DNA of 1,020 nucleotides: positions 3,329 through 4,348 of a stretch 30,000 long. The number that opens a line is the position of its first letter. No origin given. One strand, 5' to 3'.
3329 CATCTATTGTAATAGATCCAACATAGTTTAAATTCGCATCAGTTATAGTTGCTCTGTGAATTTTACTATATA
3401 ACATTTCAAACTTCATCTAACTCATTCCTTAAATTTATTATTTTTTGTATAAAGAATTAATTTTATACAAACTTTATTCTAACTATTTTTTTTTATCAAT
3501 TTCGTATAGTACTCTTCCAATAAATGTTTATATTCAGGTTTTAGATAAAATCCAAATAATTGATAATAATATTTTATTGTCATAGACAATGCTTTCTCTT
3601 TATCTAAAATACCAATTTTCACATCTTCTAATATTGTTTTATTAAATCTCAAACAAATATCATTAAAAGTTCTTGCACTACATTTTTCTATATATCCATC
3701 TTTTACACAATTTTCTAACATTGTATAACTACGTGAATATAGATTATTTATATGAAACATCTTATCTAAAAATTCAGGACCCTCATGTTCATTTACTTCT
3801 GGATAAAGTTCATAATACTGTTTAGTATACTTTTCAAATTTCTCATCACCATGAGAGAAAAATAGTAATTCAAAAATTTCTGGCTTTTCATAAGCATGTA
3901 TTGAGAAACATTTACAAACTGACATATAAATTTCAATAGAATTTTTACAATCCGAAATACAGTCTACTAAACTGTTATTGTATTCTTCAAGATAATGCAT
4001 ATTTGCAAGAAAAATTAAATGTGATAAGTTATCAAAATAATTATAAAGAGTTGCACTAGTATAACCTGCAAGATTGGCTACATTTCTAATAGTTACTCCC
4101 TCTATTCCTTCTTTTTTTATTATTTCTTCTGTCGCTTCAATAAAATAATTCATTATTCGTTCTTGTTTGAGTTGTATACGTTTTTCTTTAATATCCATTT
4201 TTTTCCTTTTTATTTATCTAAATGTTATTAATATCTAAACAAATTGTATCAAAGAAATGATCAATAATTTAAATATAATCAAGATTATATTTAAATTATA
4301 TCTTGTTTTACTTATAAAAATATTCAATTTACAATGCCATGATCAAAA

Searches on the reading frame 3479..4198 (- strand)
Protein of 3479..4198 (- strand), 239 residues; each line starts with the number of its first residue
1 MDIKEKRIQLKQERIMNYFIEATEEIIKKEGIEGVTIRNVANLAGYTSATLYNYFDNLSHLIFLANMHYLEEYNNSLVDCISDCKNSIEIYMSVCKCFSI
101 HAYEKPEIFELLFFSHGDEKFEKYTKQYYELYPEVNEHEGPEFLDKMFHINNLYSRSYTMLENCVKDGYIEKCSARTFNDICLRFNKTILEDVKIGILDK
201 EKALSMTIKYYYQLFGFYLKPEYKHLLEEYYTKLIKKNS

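Call 9: search_protein_families(library=ncbifam, proteins=[window:3479-4198:-])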
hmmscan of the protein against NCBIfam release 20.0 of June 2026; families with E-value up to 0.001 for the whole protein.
window:3479-4198:- (239 aa): 4 families
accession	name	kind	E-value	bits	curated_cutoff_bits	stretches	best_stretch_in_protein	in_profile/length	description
TIGR03384.1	betaine_BetI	equivalog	8.4e-08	32.1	201.3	1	17-105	11-100/189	choline-binding transcriptional repressor BetI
NF001978.0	PRK00767.1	equivalog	2.8e-06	27.3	118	1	18-86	13-81/197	transcriptional regulator BetI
NF033703.1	transcr_KstR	equivalog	3.3e-05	23.5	280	1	18-80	11-73/185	cholesterol catabolism transcriptional regulator KstR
NF037937.1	septum_RefZ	equivalog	0.00028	20.8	180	1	20-86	5-71/195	forespore capture DNA-binding protein RefZ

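Call 26: find_homologous_proteins(query=window:3479-4198:-)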
Query window:3479-4198:- (239 aa): 104 proteins with E <= 0.001 among 347 candidates.
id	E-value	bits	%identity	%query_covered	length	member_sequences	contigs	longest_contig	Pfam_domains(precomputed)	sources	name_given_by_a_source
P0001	5.4e-155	532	100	100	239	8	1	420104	PF00440.30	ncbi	-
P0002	9.2e-128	443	82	98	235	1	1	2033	PF00440.30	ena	-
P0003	1.9e-126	438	80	98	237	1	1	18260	PF00440.30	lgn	-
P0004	7.5e-125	433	80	99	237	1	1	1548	PF00440.30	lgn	-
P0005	5.8e-123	427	80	100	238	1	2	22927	PF00440.30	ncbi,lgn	-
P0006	5.5e-122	424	81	99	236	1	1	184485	PF00440.30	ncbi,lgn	-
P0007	9.4e-118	410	73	99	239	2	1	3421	PF00440.30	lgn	-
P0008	2.2e-115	402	74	99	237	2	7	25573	PF00440.30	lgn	-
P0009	6.1e-115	401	72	100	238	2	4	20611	PF00440.30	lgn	-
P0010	2.1e-112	392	73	100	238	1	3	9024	PF00440.30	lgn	-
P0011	2.7e-112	392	71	99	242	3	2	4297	PF00440.30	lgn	-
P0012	2.0e-111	389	73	98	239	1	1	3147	PF00440.30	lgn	-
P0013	3.6e-111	388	73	99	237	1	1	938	PF00440.30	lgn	-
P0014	7.1e-111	387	74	98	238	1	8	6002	PF00440.30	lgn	-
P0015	9.6e-110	384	73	98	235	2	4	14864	PF00440.30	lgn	-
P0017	6.2e-108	378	71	98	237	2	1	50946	PF00440.30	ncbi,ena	-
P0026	6.4e-93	329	65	98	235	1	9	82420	PF00440.30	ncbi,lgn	-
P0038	3.0e-86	307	59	95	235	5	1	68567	-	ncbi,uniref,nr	ncbi:hypothetical protein BB381_06030 [Campylobacter pinnipediorum subsp. caledonicus]|uniref:TetR/A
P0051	2.7e-80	287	57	95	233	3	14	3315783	PF00440.30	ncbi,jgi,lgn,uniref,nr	ncbi:TetR/AcrR family transcriptional regulator [Desulfobaculum bizertense]|uniref:Transcriptional r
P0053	1.3e-79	285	56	94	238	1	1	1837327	PF00440.30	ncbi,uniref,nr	ncbi:TetR/AcrR family transcriptional regulator [Campylobacter sp. 19-13652]|uniref:TetR/AcrR family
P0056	5.5e-78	280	55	95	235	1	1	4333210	PF00440.30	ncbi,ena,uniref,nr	ncbi:TetR/AcrR family transcriptional regulator [Maridesulfovibrio sp.]|uniref:TetR/AcrR family tran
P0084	2.1e-59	219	49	91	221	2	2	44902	PF00440.30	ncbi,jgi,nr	ncbi:MAG: TetR/AcrR family transcriptional regulator [Oscillospiraceae bacterium]|nr:TetR/AcrR famil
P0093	4.3e-43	166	51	67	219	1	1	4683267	PF00440.30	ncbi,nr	ncbi:TetR/AcrR family transcriptional regulator [Clostridiaceae bacterium M8S5]|nr:TetR/AcrR family 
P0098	7.8e-33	132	40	76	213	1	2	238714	PF00440.30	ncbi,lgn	-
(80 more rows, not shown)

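Call 27: find_encoding_contigs(protein=P0001, flank=10000, max_places=2)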
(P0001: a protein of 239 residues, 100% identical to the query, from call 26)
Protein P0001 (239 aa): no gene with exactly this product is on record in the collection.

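Call 28: find_encoding_contigs(protein=P0051, flank=10000, max_places=2)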
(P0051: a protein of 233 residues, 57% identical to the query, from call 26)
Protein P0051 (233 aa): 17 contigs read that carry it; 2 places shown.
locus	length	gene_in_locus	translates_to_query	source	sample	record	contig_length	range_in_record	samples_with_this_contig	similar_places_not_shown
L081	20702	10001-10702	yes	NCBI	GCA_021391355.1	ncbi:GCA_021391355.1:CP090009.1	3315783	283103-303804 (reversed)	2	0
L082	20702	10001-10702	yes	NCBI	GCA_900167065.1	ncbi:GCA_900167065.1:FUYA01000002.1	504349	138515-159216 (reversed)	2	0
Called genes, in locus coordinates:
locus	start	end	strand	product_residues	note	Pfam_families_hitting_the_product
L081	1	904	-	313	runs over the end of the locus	PF01012:ETF, PF00766:ETF_alpha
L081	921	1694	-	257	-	PF01012:ETF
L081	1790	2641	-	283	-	PF22622:MFE-2_hydrat-2_N, PF01575:MaoC_dehydratas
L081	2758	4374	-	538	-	PF00501:AMP-binding, PF13193:AMP-binding_C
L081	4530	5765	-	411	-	PF02515:CoA_transf_3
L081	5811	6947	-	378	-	PF02771:Acyl-CoA_dh_N, PF02770:Acyl-CoA_dh_M, PF00441:Acyl-CoA_dh_1, PF08028:Acyl-CoA_dh_2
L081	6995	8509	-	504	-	PF02028:BCCT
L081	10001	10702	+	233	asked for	PF00440:TetR_N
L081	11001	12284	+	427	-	-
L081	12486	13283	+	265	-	PF11299:DUF3100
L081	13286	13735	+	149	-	-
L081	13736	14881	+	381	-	PF01546:Peptidase_M20, PF07687:M20_dimer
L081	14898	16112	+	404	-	PF03315:SDH_beta, PF03313:SDH_alpha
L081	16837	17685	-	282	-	PF03009:GDPD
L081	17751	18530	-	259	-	PF02463:SMC_N, PF00005:ABC_tran, PF09818:ABC_ATPase (faint), PF13401:AAA_22 (weak), PF13304:AAA_21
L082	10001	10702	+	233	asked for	PF00440:TetR_N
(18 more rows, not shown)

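Call 29: find_encoding_contigs(protein=P0038, flank=10000, max_places=2)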
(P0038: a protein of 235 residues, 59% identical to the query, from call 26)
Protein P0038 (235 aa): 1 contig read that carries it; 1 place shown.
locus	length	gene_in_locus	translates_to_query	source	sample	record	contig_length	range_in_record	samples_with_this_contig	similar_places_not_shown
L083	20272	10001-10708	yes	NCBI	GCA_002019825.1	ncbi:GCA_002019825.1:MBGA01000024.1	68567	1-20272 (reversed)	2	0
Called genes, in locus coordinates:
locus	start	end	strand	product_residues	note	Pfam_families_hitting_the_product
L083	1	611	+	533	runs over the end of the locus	PF00474:SSF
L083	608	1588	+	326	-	PF20434:BD-FAE, PF07859:Abhydrolase_3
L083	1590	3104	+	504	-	PF02028:BCCT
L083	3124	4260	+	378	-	PF02771:Acyl-CoA_dh_N, PF02770:Acyl-CoA_dh_M, PF00441:Acyl-CoA_dh_1, PF08028:Acyl-CoA_dh_2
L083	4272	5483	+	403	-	PF02515:CoA_transf_3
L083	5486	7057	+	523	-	PF00501:AMP-binding, PF13193:AMP-binding_C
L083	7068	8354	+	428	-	PF00890:FAD_binding_2 (weak), PF01266:DAO, PF01494:FAD_binding_3, PF01946:Thi4 (weak), PF12831:FAD_oxidored, PF13450:NAD_binding_8, PF21162:ETFQO_UQ-bd, PF26311:ETF-QO_FixC_C, +4 more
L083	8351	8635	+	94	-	-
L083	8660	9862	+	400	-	-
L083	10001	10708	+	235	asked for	-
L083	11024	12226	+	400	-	-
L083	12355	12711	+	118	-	PF01230:HIT (weak)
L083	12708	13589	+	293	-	PF14827:dCache_3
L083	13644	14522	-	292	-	PF13624:SurA_N_3 (weak), PF09312:SurA_N, PF22506:Cj1289-like_C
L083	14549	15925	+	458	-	PF00749:tRNA-synt_1c, PF19269:Anticodon_2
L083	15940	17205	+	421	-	PF00390:malic, PF03949:Malic_M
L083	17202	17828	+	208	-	PF14681:UPRTase, PF00156:Pribosyltran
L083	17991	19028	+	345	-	PF01018:GTP1_OBG, PF01926:MMR_HSR1, PF02421:FeoB_N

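Call 31: list_cluster_members(proteins=[P0001, P0006, P0005, P0017])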
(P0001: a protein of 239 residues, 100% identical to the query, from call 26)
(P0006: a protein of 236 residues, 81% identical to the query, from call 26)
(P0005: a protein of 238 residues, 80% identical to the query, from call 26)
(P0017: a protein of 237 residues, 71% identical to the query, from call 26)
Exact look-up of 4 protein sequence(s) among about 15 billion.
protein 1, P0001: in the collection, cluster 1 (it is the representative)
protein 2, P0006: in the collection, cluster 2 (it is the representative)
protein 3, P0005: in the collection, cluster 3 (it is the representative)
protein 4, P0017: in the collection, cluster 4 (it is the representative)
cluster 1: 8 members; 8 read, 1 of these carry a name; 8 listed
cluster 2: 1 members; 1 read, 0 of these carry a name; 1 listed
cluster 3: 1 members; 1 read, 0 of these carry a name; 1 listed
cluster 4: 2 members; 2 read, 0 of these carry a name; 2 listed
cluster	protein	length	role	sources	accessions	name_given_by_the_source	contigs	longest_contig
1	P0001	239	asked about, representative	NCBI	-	-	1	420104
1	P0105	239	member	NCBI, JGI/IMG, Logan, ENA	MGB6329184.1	MAG: TetR/AcrR family transcriptional regulator [Halarcobacter sp.]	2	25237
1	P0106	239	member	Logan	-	-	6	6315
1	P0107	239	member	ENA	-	-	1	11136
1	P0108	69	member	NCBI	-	-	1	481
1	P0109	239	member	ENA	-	-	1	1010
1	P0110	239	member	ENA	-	-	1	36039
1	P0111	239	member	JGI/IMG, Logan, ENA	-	-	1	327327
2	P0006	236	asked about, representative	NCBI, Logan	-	-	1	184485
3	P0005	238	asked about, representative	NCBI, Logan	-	-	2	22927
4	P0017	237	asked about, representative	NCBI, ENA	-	-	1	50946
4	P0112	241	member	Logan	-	-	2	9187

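Call 32: find_encoding_contigs(protein=P0006, flank=10000, max_places=1)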
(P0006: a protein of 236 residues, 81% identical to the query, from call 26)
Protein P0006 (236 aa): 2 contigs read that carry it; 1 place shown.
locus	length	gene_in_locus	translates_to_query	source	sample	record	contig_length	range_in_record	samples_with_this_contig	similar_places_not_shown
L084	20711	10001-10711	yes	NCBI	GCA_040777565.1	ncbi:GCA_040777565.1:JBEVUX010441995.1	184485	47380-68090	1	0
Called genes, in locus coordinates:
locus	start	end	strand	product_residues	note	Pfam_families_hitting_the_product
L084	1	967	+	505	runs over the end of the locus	PF02028:BCCT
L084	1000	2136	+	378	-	PF02771:Acyl-CoA_dh_N, PF02770:Acyl-CoA_dh_M, PF00441:Acyl-CoA_dh_1, PF08028:Acyl-CoA_dh_2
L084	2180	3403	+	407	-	PF02515:CoA_transf_3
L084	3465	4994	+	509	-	PF00501:AMP-binding, PF13193:AMP-binding_C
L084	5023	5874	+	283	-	PF22622:MFE-2_hydrat-2_N, PF01575:MaoC_dehydratas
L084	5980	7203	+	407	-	PF02515:CoA_transf_3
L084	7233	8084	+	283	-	PF22622:MFE-2_hydrat-2_N, PF01575:MaoC_dehydratas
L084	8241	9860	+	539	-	PF00474:SSF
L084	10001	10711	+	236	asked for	PF00440:TetR_N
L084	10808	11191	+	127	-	PF02261:Asp_decarbox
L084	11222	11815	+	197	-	PF00753:Lactamase_B, PF19583:ODP (weak)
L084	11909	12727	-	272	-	PF02463:SMC_N (weak), PF00005:ABC_tran, PF13304:AAA_21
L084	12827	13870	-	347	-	PF24827:AstE_AspA_cat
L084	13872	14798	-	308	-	PF18030:Rimk_N, PF02655:ATP-grasp_3, PF08443:RimK, PF14397:ATPgrasp_ST (faint), PF02955:GSH-S_ATP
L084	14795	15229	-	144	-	PF05618:RimB-like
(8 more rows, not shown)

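Call 33: find_encoding_contigs(protein=P0017, flank=10000, max_places=1)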
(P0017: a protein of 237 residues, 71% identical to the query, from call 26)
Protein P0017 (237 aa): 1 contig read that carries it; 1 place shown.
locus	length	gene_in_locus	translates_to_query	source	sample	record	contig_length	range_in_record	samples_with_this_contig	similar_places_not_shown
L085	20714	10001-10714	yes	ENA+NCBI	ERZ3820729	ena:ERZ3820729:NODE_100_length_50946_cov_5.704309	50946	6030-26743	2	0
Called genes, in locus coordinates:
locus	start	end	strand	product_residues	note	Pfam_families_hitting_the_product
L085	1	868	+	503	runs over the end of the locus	PF02028:BCCT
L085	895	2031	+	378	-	PF02771:Acyl-CoA_dh_N, PF02770:Acyl-CoA_dh_M, PF00441:Acyl-CoA_dh_1, PF08028:Acyl-CoA_dh_2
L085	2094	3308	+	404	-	PF02515:CoA_transf_3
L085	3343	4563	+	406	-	PF02515:CoA_transf_3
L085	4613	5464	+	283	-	PF22622:MFE-2_hydrat-2_N (weak), PF01575:MaoC_dehydratas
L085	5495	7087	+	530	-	PF00501:AMP-binding, PF13193:AMP-binding_C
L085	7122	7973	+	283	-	PF22622:MFE-2_hydrat-2_N, PF01575:MaoC_dehydratas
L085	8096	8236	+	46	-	-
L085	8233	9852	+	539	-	PF00474:SSF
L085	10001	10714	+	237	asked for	PF00440:TetR_N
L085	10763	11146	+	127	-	PF02261:Asp_decarbox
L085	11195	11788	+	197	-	PF00753:Lactamase_B, PF19583:ODP (weak)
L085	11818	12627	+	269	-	PF02548:Pantoate_transf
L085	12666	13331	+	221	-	PF00881:Nitroreductase, PF14512:TM1586_NiRdase (weak)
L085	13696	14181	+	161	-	PF00581:Rhodanese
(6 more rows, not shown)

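Call 34: find_encoding_contigs(protein=P0026, flank=10000, max_places=1)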
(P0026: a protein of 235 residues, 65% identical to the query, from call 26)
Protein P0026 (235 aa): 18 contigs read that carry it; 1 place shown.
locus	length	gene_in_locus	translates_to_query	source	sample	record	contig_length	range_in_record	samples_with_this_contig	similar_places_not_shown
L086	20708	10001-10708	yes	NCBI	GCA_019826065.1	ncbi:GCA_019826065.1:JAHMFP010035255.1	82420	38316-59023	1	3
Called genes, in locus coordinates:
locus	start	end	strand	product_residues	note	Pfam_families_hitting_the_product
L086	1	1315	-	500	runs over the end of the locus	PF21760:SecD_1st, PF22599:SecDF_P1_head, PF02355:SecD_SecF_C, PF00873:ACR_tran (weak), PF03176:MMPL (weak)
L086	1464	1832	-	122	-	-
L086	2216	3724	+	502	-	PF02028:BCCT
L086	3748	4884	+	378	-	PF02771:Acyl-CoA_dh_N, PF02770:Acyl-CoA_dh_M, PF00441:Acyl-CoA_dh_1, PF08028:Acyl-CoA_dh_2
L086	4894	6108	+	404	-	PF02515:CoA_transf_3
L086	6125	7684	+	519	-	PF00501:AMP-binding, PF13193:AMP-binding_C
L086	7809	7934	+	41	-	-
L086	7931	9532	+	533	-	PF00474:SSF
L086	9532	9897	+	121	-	PF02261:Asp_decarbox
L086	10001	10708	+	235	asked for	PF00440:TetR_N (weak)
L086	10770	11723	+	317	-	PF10340:Say1_Mug180, PF00135:COesterase, PF20434:BD-FAE, PF07859:Abhydrolase_3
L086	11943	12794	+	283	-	PF22622:MFE-2_hydrat-2_N, PF01575:MaoC_dehydratas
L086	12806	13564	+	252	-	PF01012:ETF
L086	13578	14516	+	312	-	PF01012:ETF, PF00766:ETF_alpha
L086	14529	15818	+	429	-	PF00890:FAD_binding_2 (weak), PF01134:GIDA, PF01266:DAO, PF01494:FAD_binding_3, PF03486:HI0933_like, PF12831:FAD_oxidored, PF21162:ETFQO_UQ-bd, PF26311:ETF-QO_FixC_C, +6 more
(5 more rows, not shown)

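Call 45: search_protein_families(library=pfam, proteins=[window:3479-4198:-])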
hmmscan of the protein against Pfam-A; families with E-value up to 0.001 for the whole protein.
window:3479-4198:- (239 aa): 1 family
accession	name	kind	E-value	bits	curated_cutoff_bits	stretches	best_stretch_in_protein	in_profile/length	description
PF00440.29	TetR_N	-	4.8e-08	33.1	24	1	20-57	2-39/47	Bacterial regulatory proteins, tetR family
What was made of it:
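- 3479..4198 (-): tetR: TetR-family regulator, the proposed repressor that binds the operator. It carries Pfam TetR_N (call 45).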

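Call 46: search_solved_structures(query=window:3479-4198:-, max_evalue=0.01)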
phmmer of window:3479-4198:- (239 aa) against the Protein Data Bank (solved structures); distinct sequences matched with E-value up to 0.01: 15.
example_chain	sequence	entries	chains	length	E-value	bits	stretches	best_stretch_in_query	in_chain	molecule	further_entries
3he0_A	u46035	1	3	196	0.00012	24.9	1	19-70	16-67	Transcriptional regulator, TetR family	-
3pas_A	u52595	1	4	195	0.0005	22.9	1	18-110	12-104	TetR family transcription regulator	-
8v90_A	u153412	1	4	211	0.0014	21.5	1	15-76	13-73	HTH-type transcriptional regulator TtgR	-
7aco_A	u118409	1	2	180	0.0016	21.2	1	18-92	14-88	HTH-type transcriptional regulator RcdA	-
7k1a_A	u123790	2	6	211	0.0016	21.2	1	15-73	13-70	HTH-type transcriptional regulator TtgR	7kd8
7acl_A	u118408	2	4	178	0.0016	21.2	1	18-93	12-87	HTH-type transcriptional regulator RcdA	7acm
2uxh_A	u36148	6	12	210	0.0017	21.2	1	15-73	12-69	HTH-TYPE TRANSCRIPTIONAL REGULATOR TTGR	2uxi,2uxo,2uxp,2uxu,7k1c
5x5i_A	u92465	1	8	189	0.0018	21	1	18-92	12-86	HTH-type transcriptional regulator RcdA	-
2xdn_A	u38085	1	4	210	0.0027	20.5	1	15-72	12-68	HTH-TYPE TRANSCRIPTIONAL REGULATOR TTGR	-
2nx4_A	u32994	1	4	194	0.0035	20.1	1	22-86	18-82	Transcriptional regulator, TetR family protein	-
4hku_A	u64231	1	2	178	0.0048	19.7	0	10-79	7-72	TetR transcriptional regulator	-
1zk8_A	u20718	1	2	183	0.0049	19.6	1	18-123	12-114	Transcriptional regulator, TetR family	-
5daj_A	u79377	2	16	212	0.0082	18.9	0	12-88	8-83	NalD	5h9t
2oer_A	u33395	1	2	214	0.0083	18.9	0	9-65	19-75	Probable transcriptional regulator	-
5k7f_A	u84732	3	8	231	0.0099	18.7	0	19-99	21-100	Transcriptional regulator, TetR family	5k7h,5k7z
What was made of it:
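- On TetR-family repressor/operator system: PDB sequence hits are all TetR-family proteins (call 46).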

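Call 49: find_encoding_contigs(protein=P0056, flank=6000, max_places=1)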
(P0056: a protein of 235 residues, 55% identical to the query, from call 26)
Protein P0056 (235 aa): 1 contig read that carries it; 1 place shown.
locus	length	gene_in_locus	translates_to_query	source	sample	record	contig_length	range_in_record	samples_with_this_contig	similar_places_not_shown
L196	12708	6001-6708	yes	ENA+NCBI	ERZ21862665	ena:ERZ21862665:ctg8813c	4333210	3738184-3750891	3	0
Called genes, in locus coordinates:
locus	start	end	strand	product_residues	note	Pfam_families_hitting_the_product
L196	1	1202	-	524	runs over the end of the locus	PF00890:FAD_binding_2, PF01266:DAO, PF03486:HI0933_like (faint), PF07992:Pyr_redox_2 (weak), PF12831:FAD_oxidored, PF13450:NAD_binding_8 (weak)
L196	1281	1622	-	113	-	-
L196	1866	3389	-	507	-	PF00989:PAS (weak), PF08448:PAS_4, PF13426:PAS_9, PF00158:Sigma54_activat, PF14532:Sigma54_activ_2, PF07728:AAA_5 (weak), PF25601:AAA_lid_14, PF02954:HTH_8, +2 more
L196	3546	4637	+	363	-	PF00724:Oxidored_FMN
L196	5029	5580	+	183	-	PF02596:DUF169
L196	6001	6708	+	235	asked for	PF00440:TetR_N (weak)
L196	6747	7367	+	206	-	PF23023:Anti-Pycsar_Apyc1 (weak), PF00753:Lactamase_B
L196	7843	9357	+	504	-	PF02028:BCCT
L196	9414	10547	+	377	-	PF02771:Acyl-CoA_dh_N, PF02770:Acyl-CoA_dh_M, PF00441:Acyl-CoA_dh_1, PF08028:Acyl-CoA_dh_2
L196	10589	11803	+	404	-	PF02515:CoA_transf_3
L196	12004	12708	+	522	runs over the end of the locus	PF00501:AMP-binding, PF13193:AMP-binding_C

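Call 50: find_encoding_contigs(protein=P0084, flank=8000, max_places=1)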
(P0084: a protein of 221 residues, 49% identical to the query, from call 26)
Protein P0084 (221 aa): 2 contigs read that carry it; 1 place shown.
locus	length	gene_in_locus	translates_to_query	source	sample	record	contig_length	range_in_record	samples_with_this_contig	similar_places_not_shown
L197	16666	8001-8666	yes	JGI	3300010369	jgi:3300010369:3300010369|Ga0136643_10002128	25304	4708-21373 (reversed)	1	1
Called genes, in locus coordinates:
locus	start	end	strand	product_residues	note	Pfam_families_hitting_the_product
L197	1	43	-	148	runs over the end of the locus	PF03862:SpoVAC_SpoVAEB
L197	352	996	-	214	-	PF01144:CoA_trans, PF13336:AcetylCoA_hyd_C (weak)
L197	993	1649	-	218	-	PF01144:CoA_trans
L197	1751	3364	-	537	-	PF00474:SSF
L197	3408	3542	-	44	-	-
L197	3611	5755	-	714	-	PF02629:CoA_binding, PF13380:CoA_binding_2, PF13607:Succ_CoA_lig, PF13549:ATP-grasp_5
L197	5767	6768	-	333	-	PF02737:3HCDH_N, PF00725:3HCDH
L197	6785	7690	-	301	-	PF05853:BKACE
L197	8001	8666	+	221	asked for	PF00440:TetR_N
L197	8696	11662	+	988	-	PF00311:PEPcase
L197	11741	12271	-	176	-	-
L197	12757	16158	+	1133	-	PF13569:DUF4132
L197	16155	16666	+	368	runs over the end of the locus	PF07728:AAA_5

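Call 51: find_encoding_contigs(protein=P0053, flank=10000, max_places=1)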
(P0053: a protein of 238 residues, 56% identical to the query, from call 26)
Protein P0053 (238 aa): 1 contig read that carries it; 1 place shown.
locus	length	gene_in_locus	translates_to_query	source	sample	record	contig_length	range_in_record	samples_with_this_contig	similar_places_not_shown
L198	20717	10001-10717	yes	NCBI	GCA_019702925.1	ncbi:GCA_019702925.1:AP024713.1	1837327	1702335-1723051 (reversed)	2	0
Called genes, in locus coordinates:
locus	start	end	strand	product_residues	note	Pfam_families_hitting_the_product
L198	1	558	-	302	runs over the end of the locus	PF01012:ETF, PF00766:ETF_alpha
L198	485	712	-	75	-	-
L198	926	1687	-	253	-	PF01012:ETF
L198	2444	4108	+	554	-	PF02028:BCCT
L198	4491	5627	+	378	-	PF02771:Acyl-CoA_dh_N, PF02770:Acyl-CoA_dh_M, PF00441:Acyl-CoA_dh_1, PF08028:Acyl-CoA_dh_2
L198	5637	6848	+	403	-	PF02515:CoA_transf_3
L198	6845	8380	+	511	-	PF00501:AMP-binding, PF13193:AMP-binding_C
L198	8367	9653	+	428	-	PF00890:FAD_binding_2 (weak), PF01266:DAO, PF01494:FAD_binding_3, PF03486:HI0933_like, PF05834:Lycopene_cycl, PF12831:FAD_oxidored, PF13450:NAD_binding_8, PF26311:ETF-QO_FixC_C, +4 more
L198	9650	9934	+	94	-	-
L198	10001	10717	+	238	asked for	PF00440:TetR_N (weak)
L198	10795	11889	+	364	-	PF00154:RecA_N, PF06745:ATPase, PF08423:Rad51, PF13481:AAA_25 (faint), PF27531:MT3502_N, PF21096:RecA_C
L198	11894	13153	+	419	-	PF03952:Enolase_N, PF00113:Enolase_C, PF13378:MR_MLE_C (weak)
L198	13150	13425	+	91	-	PF04977:DivIC (weak)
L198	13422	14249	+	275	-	-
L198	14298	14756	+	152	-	PF00364:Biotin_lipoyl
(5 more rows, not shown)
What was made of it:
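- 3479..4198 (-): The orthologue family of 104 proteins is syntenic with carnitine genes (calls 26, 28, 29, 32-34, 49-51).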
